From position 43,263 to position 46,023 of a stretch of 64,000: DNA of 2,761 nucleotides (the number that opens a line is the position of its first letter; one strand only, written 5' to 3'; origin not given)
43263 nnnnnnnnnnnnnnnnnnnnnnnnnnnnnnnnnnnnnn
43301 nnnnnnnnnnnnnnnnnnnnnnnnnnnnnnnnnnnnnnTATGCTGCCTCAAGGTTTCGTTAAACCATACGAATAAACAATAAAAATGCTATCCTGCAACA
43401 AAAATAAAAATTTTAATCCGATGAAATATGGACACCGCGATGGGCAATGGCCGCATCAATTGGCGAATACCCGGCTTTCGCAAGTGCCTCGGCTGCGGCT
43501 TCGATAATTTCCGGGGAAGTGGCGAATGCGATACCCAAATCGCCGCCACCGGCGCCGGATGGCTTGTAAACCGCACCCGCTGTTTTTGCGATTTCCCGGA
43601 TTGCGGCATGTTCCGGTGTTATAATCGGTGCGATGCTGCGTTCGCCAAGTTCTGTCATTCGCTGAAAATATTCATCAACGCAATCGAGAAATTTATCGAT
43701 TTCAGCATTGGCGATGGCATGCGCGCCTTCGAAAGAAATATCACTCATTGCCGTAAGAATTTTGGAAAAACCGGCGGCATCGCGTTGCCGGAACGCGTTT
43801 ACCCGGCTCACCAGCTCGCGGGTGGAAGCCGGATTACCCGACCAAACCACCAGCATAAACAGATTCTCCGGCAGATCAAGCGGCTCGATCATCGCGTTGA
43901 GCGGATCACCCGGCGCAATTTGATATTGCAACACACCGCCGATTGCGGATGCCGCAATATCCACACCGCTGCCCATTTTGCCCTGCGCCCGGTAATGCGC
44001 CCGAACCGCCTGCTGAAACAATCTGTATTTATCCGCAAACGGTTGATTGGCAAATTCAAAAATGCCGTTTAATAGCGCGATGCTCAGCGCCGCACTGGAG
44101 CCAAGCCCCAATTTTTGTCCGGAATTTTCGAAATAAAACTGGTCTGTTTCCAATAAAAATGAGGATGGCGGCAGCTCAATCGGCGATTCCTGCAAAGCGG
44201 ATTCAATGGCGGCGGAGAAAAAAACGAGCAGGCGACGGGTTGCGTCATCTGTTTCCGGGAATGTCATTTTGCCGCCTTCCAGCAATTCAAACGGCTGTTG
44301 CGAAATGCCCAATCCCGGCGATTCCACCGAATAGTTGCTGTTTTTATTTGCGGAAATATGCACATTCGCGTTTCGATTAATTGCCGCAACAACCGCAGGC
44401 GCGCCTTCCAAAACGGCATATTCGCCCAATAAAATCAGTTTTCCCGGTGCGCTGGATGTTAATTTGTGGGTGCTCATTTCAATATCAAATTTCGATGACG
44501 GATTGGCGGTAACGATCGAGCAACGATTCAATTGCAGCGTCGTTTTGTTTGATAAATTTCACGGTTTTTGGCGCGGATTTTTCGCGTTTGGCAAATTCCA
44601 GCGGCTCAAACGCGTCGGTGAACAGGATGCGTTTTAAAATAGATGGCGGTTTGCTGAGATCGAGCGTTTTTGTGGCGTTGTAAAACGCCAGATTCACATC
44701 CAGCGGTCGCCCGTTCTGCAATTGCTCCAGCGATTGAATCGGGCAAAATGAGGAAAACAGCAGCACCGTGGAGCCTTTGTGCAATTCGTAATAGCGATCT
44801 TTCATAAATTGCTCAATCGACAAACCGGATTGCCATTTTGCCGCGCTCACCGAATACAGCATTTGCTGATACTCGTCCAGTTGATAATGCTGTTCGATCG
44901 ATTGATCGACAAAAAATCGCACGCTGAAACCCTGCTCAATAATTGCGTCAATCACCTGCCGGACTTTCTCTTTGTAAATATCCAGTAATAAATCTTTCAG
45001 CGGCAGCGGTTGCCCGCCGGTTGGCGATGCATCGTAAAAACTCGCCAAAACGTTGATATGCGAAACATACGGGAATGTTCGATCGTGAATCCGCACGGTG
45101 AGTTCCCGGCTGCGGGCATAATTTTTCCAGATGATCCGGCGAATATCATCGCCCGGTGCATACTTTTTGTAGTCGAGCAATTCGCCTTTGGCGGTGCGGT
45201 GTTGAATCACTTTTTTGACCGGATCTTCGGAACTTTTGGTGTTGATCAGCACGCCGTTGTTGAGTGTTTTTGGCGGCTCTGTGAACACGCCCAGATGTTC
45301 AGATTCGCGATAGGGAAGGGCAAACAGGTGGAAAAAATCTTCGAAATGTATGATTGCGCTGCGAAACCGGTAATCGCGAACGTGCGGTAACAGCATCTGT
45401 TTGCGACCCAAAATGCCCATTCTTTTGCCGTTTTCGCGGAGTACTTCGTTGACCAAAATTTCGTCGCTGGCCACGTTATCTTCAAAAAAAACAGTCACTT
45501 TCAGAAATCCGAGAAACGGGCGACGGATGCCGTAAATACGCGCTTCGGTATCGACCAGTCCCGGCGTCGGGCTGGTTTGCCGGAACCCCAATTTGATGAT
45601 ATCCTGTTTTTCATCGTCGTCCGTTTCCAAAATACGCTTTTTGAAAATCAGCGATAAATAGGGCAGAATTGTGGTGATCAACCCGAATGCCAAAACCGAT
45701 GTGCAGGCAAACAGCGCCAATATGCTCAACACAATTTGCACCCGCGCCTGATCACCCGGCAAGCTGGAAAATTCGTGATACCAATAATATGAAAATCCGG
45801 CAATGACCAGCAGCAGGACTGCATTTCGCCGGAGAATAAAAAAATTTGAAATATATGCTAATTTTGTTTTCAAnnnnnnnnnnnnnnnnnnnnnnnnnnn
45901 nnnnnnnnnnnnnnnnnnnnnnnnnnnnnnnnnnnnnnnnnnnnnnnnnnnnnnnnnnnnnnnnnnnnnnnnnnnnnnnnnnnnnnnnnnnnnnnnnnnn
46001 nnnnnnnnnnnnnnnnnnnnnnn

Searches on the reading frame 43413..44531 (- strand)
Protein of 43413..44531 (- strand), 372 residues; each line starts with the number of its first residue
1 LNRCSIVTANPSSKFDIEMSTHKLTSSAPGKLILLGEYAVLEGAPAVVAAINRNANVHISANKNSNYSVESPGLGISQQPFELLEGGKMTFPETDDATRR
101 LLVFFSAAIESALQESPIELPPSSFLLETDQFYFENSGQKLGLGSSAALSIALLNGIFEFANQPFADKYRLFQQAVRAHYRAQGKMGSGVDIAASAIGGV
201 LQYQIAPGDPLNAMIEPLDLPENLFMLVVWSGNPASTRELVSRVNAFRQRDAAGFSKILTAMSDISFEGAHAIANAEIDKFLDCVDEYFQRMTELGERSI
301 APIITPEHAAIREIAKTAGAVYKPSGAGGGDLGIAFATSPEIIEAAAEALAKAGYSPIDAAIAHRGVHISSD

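Call 3: search_protein_families(library=pfam, proteins=[window:43413-44531:-])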
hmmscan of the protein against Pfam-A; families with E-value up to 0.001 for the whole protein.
window:43413-44531:- (372 aa): 2 families
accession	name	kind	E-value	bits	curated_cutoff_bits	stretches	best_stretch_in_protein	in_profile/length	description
PF00288.32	GHMP_kinases_N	-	2.2e-08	34.6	22.3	1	140-199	29-87/87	GHMP kinases N terminal domain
PF08544.19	GHMP_kinases_C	-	1.2e-07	32.5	21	1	295-355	20-84/85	GHMP kinases C terminal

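Call 4: search_protein_families(library=ncbifam, proteins=[window:43413-44531:-])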
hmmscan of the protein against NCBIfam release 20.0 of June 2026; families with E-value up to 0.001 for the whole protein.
window:43413-44531:- (372 aa): 6 families
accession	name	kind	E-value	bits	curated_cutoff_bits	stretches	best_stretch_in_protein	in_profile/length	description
TIGR01220.1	Pmev_kin_Gr_pos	equivalog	8.7e-42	143.5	165.7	2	213-365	205-357/358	phosphomevalonate kinase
TIGR00549.1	mevalon_kin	equivalog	2.6e-26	92.8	163.05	1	28-331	1-271/276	mevalonate kinase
NF040957.1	Arch_PMK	equivalog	4.3e-23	82.3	500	1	120-339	72-289/316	phosphomevalonate kinase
NF003036.0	PRK03926.1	equivalog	8.3e-21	74.3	403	1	24-370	2-299/302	mevalonate kinase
TIGR01219.1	Pmev_kin_ERG8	equivalog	6.2e-09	35.3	376.95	1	139-201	153-227/456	phosphomevalonate kinase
NF040656.1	GHMP_GYDIA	hypoth_equivalog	8.4e-07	28.5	225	1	28-290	4-238/299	GYDIA family GHMP kinase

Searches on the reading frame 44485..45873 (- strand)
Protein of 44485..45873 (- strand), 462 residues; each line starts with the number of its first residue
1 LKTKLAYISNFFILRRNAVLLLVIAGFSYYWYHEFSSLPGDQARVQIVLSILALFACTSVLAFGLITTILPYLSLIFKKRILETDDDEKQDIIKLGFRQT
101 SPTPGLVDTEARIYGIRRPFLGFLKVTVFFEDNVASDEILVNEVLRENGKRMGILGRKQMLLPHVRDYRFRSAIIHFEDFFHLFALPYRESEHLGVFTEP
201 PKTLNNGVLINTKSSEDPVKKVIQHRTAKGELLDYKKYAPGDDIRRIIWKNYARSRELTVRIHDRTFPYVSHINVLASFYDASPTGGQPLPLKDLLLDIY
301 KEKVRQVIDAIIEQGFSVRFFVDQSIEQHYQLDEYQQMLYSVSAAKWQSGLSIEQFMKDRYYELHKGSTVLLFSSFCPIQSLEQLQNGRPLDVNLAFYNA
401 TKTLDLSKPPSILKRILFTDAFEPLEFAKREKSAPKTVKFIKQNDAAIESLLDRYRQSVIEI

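Call 3: search_protein_families(library=pfam, proteins=[window:44485-45873:-])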
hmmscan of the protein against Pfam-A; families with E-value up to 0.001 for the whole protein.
window:44485-45873:- (462 aa): 1 family
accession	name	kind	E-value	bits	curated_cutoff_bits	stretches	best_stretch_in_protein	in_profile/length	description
PF01882.25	DUF58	-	0.00056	19.6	23.4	1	234-261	1-28/216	Protein of unknown function DUF58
